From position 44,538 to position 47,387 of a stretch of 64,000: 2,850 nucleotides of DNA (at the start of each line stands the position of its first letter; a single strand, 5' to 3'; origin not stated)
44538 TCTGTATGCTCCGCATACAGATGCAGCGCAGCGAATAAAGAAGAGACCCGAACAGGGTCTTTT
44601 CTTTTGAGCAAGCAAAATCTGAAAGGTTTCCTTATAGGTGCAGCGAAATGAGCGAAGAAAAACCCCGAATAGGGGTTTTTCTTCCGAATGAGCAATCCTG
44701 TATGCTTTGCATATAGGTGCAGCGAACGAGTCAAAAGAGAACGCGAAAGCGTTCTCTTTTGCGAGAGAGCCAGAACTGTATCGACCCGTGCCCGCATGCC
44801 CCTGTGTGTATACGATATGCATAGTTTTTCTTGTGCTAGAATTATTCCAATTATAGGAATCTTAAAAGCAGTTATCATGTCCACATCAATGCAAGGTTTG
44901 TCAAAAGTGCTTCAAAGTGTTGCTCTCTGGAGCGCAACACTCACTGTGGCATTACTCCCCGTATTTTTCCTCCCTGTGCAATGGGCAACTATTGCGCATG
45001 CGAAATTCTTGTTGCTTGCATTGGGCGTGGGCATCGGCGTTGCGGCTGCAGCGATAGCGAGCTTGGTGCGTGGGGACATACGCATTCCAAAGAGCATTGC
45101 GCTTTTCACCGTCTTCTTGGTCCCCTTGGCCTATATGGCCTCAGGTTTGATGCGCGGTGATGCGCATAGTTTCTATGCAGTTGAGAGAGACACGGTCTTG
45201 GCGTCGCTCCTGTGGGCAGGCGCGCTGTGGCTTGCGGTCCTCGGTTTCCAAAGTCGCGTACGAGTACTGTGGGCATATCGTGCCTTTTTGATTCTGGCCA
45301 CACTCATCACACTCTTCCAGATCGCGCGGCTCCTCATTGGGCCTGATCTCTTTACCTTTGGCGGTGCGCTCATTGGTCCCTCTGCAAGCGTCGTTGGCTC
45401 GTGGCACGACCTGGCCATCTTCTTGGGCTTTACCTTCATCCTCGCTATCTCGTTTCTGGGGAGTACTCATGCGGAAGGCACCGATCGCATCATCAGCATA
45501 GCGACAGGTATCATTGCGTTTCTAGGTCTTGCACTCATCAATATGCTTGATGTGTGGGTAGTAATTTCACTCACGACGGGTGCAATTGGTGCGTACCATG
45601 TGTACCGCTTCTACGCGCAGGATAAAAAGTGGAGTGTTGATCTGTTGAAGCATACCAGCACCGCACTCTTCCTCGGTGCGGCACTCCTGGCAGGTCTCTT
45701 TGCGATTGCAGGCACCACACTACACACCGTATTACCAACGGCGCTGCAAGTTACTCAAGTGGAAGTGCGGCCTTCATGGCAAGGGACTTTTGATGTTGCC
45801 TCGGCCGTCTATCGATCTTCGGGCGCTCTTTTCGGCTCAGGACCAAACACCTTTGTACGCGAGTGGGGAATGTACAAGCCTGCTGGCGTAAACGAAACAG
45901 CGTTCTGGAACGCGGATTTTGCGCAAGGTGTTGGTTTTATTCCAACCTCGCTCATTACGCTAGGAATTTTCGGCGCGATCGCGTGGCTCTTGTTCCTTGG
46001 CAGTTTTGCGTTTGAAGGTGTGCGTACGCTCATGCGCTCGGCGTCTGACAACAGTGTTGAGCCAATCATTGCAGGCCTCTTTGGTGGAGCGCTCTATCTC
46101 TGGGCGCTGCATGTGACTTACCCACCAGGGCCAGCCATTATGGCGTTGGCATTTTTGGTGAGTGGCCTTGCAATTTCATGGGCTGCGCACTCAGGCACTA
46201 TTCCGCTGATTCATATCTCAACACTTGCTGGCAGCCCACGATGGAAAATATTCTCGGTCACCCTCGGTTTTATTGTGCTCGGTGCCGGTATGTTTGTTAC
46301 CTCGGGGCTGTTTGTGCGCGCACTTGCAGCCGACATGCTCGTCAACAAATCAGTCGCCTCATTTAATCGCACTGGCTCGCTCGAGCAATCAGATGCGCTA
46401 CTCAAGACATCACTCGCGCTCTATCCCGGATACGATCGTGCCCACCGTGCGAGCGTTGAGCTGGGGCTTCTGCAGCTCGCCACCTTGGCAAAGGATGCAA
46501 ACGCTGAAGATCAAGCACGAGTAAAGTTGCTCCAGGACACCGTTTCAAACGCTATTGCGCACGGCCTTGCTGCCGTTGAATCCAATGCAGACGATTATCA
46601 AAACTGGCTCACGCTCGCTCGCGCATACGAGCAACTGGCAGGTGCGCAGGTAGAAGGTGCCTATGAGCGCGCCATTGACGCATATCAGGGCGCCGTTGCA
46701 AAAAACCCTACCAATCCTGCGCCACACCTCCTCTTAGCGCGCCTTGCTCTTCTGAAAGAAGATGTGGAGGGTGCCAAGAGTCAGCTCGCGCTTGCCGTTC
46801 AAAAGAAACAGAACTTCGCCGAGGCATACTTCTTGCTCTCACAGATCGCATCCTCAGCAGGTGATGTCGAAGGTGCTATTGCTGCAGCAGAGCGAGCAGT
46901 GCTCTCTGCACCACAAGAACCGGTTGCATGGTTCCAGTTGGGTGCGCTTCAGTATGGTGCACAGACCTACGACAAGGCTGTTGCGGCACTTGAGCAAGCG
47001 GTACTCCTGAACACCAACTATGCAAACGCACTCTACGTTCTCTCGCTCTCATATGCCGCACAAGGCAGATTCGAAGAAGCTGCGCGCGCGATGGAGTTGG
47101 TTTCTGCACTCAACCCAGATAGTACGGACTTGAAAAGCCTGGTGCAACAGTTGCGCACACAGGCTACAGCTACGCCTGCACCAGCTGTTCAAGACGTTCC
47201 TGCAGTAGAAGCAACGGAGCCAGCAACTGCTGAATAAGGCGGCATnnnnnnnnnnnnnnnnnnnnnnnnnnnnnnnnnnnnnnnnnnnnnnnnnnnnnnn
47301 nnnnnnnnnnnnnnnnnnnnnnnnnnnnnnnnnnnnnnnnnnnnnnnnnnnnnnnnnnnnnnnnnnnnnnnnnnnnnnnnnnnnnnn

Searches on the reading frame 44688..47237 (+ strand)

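Call 9: search_protein_families(library=pfam, proteins=[window:44688-47237:+], max_evalue=0.001)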
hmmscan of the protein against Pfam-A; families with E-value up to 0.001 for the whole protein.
window:44688-47237:+ (849 aa): 14 families
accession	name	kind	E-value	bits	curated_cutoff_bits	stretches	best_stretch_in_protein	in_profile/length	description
PF14559.12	TPR_19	-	1.4e-15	57.8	25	2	656-719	4-67/68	Tetratricopeptide repeat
PF07719.23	TPR_2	-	9e-14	50.8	27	1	779-811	1-33/34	Tetratricopeptide repeat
PF13428.12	TPR_14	-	2e-12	46.9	23.5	0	712-754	2-44/44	Tetratricopeptide repeat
PF13431.12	TPR_17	-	7e-10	38.8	24.4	0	665-696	1-32/34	Tetratricopeptide repeat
PF13181.12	TPR_8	-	8.8e-09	35.3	25.7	0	711-743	1-33/34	Tetratricopeptide repeat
PF13414.12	TPR_11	-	2.8e-08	33.7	26.8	0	657-684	8-35/42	TPR repeat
PF13432.12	TPR_16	-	7.4e-08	33.1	32.7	1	752-803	4-55/65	Tetratricopeptide repeat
PF13371.12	TPR_9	-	1.5e-07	31.7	35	1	718-772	2-56/73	Tetratricopeptide repeat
PF23914.1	TPR_CcmH_CycH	-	6.3e-07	29.8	42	1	631-733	44-143/158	Cytochrome c-type biogenesis protein H TPR domain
PF25060.1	ARM_TT21_2nd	-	1.8e-06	28.1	27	0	674-723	219-268/270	Tetratricopeptide repeat protein 21 second ARM domain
PF12895.13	ANAPC3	-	1.3e-05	25.8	27.2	1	726-803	4-80/82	Anaphase-promoting complex, cyclosome, subunit 3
PF00515.34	TPR_1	-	3e-05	24.1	27.8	0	746-776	2-32/34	Tetratricopeptide repeat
PF13176.12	TPR_7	-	5.3e-05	23.4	27.9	0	781-814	1-34/36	Tetratricopeptide repeat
PF25063.1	ARM_TT21_C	-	6.3e-05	23.4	35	1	629-816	8-201/209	Tetratricopeptide repeat protein 21 C-terminal ARM domain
